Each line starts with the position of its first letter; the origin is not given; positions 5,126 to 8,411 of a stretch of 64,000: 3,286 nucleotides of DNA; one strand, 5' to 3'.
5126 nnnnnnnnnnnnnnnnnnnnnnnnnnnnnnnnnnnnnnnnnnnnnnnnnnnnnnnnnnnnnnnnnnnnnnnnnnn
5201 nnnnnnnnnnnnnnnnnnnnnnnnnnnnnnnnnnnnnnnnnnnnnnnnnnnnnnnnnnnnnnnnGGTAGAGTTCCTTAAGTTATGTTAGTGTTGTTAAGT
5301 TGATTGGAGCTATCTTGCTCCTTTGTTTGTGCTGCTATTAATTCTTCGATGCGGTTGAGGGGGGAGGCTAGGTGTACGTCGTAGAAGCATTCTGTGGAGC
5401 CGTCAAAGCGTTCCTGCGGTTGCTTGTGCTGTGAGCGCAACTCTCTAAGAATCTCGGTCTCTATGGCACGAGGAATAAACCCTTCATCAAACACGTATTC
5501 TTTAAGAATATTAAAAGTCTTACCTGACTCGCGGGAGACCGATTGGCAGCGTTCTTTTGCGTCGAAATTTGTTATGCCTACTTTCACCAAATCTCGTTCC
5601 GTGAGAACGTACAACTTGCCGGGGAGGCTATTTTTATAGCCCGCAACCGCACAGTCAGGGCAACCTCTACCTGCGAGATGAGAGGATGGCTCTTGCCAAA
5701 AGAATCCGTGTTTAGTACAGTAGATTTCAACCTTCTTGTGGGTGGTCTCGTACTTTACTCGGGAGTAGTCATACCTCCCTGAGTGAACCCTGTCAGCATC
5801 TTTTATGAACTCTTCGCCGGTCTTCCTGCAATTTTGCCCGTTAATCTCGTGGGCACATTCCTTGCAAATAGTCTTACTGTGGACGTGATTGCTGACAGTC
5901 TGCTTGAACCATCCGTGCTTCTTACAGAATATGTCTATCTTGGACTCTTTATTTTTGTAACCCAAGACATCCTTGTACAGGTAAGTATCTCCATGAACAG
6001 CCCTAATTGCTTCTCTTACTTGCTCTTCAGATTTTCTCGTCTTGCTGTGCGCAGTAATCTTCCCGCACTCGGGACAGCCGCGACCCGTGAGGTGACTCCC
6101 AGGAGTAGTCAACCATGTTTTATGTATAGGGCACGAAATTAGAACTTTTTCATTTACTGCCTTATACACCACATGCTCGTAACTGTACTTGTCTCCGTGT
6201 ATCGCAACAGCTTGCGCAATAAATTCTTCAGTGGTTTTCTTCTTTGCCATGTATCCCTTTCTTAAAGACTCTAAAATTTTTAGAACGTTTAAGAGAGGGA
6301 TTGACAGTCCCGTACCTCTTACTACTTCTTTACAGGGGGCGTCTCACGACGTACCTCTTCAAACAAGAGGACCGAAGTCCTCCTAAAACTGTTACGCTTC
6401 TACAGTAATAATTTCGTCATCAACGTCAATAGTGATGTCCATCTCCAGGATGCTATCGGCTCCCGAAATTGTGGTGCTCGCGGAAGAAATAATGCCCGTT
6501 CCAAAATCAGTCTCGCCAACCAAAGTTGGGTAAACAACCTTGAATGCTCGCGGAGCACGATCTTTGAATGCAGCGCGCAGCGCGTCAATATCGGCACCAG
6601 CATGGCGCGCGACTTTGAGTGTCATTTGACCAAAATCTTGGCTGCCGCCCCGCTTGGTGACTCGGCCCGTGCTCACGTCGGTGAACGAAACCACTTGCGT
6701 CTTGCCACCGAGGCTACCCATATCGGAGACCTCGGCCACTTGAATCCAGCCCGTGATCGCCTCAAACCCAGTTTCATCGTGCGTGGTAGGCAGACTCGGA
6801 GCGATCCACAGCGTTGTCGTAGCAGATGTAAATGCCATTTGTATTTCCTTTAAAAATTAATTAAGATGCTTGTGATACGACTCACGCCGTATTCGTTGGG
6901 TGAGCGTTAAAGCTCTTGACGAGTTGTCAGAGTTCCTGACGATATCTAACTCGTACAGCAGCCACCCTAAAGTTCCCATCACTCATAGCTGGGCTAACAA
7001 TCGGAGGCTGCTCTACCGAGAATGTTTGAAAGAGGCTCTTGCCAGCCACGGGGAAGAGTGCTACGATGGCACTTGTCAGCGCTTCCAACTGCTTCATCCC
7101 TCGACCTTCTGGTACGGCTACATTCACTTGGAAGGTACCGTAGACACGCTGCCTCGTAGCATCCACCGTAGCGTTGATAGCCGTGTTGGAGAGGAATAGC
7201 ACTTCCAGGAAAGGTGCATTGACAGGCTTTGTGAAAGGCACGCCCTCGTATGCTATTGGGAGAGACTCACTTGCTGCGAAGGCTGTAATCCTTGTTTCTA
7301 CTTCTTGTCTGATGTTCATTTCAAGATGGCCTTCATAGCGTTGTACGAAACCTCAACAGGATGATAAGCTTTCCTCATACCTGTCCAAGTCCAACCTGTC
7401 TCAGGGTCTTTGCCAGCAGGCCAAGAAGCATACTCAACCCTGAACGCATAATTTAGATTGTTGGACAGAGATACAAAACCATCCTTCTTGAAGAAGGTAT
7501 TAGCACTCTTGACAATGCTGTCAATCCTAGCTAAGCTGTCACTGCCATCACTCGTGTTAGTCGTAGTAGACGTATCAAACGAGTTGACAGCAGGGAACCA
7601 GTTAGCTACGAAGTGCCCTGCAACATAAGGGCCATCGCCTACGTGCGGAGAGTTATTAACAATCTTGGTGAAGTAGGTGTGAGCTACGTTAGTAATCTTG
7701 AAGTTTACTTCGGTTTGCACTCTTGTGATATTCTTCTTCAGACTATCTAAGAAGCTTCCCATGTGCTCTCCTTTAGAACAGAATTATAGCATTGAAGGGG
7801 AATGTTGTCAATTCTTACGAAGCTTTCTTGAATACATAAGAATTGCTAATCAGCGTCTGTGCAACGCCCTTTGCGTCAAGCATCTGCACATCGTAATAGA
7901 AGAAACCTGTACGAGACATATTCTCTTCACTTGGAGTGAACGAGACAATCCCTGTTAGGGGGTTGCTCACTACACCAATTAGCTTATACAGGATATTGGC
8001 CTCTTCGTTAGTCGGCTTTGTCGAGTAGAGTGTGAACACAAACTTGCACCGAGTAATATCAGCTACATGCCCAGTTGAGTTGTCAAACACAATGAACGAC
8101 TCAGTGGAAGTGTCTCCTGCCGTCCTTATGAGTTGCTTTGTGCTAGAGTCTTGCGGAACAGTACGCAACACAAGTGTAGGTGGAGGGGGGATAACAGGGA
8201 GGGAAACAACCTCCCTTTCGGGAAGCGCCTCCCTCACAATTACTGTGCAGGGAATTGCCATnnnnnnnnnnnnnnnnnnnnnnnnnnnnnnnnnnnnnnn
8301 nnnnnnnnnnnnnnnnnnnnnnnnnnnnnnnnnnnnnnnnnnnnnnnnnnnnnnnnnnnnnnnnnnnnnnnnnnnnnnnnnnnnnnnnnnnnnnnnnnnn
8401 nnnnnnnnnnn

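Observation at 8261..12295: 1344-aa lectin/SGNH-esterase/Big_2 protein encoded inside the head-tail connector gene cluster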

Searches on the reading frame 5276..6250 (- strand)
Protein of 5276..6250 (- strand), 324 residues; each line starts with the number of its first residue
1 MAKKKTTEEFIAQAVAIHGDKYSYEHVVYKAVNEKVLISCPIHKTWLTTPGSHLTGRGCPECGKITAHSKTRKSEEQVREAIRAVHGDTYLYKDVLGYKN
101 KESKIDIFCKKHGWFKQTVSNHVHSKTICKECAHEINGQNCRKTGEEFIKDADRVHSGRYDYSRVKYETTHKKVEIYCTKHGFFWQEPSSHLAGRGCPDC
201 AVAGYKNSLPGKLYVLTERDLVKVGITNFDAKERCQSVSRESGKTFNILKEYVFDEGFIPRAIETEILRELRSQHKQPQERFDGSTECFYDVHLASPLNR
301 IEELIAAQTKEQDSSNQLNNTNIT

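Call 6: search_protein_families(library=phrogs, proteins=[window:5276-6250:-], max_evalue=0.001)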
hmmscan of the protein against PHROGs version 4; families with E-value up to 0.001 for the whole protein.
window:5276-6250:- (324 aa): 3 families
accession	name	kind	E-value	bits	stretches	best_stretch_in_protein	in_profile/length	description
phrog_681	-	DNA, RNA and nucleotide metabolism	3.9e-66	224.8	2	142-315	365-548/576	endonuclease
phrog_559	-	DNA, RNA and nucleotide metabolism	1.3e-41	144.1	2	1-202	119-305/607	HNH endonuclease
phrog_4605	-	unknown function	5.6e-40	137.7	3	148-202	52-107/151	-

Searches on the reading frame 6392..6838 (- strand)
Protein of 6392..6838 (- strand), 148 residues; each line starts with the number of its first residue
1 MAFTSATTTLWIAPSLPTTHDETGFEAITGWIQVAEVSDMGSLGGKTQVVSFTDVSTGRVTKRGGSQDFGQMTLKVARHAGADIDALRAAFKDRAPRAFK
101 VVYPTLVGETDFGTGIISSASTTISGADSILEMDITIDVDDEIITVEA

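Call 6: search_protein_families(library=phrogs, proteins=[window:6392-6838:-], max_evalue=0.001)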
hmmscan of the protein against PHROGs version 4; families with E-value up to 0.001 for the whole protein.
window:6392-6838:- (148 aa): 3 families
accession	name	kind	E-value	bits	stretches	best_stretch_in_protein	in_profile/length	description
phrog_158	-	tail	4.2e-14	53.7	1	2-147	16-160/376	major tail protein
phrog_584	-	tail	9.4e-08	33.1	1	23-146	92-215/218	major tail protein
phrog_41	-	tail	0.00085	20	0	84-128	92-134/245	major tail protein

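Call 30: search_protein_families(library=pfam, proteins=[window:6392-6838:-], max_evalue=0.1)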
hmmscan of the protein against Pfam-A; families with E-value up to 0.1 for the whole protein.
window:6392-6838:- (148 aa): 2 families
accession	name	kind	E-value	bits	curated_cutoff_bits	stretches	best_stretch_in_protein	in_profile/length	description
PF08813.17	Phage_tail_3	-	8.5e-08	32.4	24.2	1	25-143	43-160/165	Phage tail tube protein, TTP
PF16461.11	Phage_TTP_12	-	0.00029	21.2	26.1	1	30-131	18-121/135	Lambda phage tail tube protein, TTP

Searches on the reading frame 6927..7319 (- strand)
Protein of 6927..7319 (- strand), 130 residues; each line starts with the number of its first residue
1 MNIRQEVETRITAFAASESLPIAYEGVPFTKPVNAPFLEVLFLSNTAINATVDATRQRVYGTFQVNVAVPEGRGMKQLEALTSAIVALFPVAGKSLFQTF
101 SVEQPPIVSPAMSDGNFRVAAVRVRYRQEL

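Call 6: search_protein_families(library=phrogs, proteins=[window:6927-7319:-], max_evalue=0.001)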
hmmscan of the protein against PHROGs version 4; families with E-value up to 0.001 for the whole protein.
window:6927-7319:- (130 aa): 1 family
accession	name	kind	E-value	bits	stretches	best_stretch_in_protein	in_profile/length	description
phrog_179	-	connector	1.2e-20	74.7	1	3-127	21-147/162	tail terminator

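Call 30: search_protein_families(library=pfam, proteins=[window:6927-7319:-], max_evalue=0.1)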
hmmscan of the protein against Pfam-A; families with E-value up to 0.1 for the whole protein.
window:6927-7319:- (130 aa): 1 family
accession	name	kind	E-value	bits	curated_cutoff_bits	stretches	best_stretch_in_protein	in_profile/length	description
PF13554.12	Phage_tail_terminator_5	-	2.1e-19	70.4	27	1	3-126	2-127/127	Phage tail terminator protein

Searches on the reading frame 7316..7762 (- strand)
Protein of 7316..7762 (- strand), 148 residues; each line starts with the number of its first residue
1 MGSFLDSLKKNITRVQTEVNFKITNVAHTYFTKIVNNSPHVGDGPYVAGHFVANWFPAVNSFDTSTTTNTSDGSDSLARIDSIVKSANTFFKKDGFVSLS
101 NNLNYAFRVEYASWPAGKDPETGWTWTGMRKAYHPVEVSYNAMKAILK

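Call 6: search_protein_families(library=phrogs, proteins=[window:7316-7762:-], max_evalue=0.001)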
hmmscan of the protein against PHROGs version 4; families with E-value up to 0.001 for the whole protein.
window:7316-7762:- (148 aa): 1 family
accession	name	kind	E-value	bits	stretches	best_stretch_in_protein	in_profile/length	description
phrog_169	-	connector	2.1e-09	38.7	1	1-114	127-231/275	tail completion or Neck1 protein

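Call 30: search_protein_families(library=pfam, proteins=[window:7316-7762:-], max_evalue=0.1)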
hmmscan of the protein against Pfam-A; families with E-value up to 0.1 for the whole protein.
window:7316-7762:- (148 aa): 0 families

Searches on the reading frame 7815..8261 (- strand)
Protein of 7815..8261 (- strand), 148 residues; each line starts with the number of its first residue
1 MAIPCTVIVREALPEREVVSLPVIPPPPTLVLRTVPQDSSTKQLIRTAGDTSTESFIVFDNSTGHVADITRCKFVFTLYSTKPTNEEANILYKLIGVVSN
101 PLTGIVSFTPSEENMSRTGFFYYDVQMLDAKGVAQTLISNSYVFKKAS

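Call 6: search_protein_families(library=phrogs, proteins=[window:7815-8261:-], max_evalue=0.001)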
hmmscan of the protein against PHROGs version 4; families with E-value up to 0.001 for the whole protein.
window:7815-8261:- (148 aa): 1 family
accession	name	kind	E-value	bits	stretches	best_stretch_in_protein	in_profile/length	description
phrog_1084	-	unknown function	1.8e-05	25.8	1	41-138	7-104/123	unknown function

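Call 30: search_protein_families(library=pfam, proteins=[window:7815-8261:-], max_evalue=0.1)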
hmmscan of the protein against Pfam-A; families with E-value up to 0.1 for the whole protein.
window:7815-8261:- (148 aa): 1 family
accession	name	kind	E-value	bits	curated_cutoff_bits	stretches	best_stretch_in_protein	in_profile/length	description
PF10651.15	BppU_N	-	0.036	14.2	23.1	1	47-129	24-100/142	BppU N-terminal domain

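Call 77: search_solved_structures(query=window:7815-8261:-, max_evalue=10, show_alignments=2)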
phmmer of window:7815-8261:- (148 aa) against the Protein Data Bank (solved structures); distinct sequences matched with E-value up to 10: 10.
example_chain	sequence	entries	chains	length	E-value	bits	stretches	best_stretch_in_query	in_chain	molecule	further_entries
4jpj_A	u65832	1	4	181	0.49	13.6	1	19-82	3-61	Germline-targeting HIV-1 gp120 engineered outer domain, eOD-GT6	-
7qeh_A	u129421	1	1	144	0.76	13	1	75-146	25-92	S-layer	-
6p8n_C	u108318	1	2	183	0.82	12.9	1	19-82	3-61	Env outer domain eOD-GT8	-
4jpk_A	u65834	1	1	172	0.82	12.9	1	19-82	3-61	Germline-targeting HIV-1 gp120 engineered outer domain, eOD-GT6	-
9oaq_C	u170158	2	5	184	1.3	12.3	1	19-82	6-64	Germline-targeting HIV-1 gp120 engineered outer domain eOD-GT8-mingly-N276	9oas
9cf6_G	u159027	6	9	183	1.3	12.2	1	19-82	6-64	Germline-targeting HIV-1 gp120 engineered outer domain eODgt8 | Germline-targeting HIV-1 gp120 engineered outer domain eOD-GT8-mingly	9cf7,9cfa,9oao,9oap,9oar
6d2p_C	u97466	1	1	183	1.4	12.1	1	19-82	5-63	Germline-targeting HIV-1 gp120 engineered outer domain eOD-GT8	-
3tyg_A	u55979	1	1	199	1.4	12.1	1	19-82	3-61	Envelope glycoprotein gp160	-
5idl_A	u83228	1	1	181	1.7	11.9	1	19-82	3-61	Germline-targeting HIV-1 gp120 engineered outer domain, eOD-GT8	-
5ies_C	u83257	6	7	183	1.8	11.8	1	19-82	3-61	Germline-targeting HIV-1 gp120 engineered outer domain eOD-GT8 | eOD-GT8 engineered mutant of gp120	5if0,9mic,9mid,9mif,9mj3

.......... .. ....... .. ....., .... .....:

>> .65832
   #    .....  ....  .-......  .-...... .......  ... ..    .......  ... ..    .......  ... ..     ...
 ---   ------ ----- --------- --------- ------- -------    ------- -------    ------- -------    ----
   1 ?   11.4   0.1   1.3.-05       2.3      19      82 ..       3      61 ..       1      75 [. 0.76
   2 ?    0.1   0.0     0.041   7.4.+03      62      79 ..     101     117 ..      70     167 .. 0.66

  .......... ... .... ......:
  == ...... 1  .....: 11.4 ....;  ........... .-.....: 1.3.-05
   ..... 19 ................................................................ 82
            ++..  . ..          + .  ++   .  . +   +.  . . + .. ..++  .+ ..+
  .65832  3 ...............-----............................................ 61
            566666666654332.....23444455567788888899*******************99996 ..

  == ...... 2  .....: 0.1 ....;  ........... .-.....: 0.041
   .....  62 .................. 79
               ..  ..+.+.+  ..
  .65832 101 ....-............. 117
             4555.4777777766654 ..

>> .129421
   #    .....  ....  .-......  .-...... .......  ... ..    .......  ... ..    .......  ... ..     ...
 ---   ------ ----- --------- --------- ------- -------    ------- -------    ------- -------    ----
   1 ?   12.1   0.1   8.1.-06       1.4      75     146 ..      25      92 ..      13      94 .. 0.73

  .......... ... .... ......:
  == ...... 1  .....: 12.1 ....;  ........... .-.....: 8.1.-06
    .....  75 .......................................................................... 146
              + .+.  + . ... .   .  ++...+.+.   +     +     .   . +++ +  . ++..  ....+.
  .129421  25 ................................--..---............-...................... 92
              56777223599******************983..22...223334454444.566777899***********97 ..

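Call 78: find_homologous_proteins(query=window:7815-8261:-, max_evalue=0.001)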
Query window:7815-8261:- (148 aa): 1 proteins with E <= 0.001 among 20 candidates.
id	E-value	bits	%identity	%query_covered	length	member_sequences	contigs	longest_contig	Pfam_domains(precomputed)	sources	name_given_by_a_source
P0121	1.9e-90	318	100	100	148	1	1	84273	-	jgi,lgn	jgi:hypothetical protein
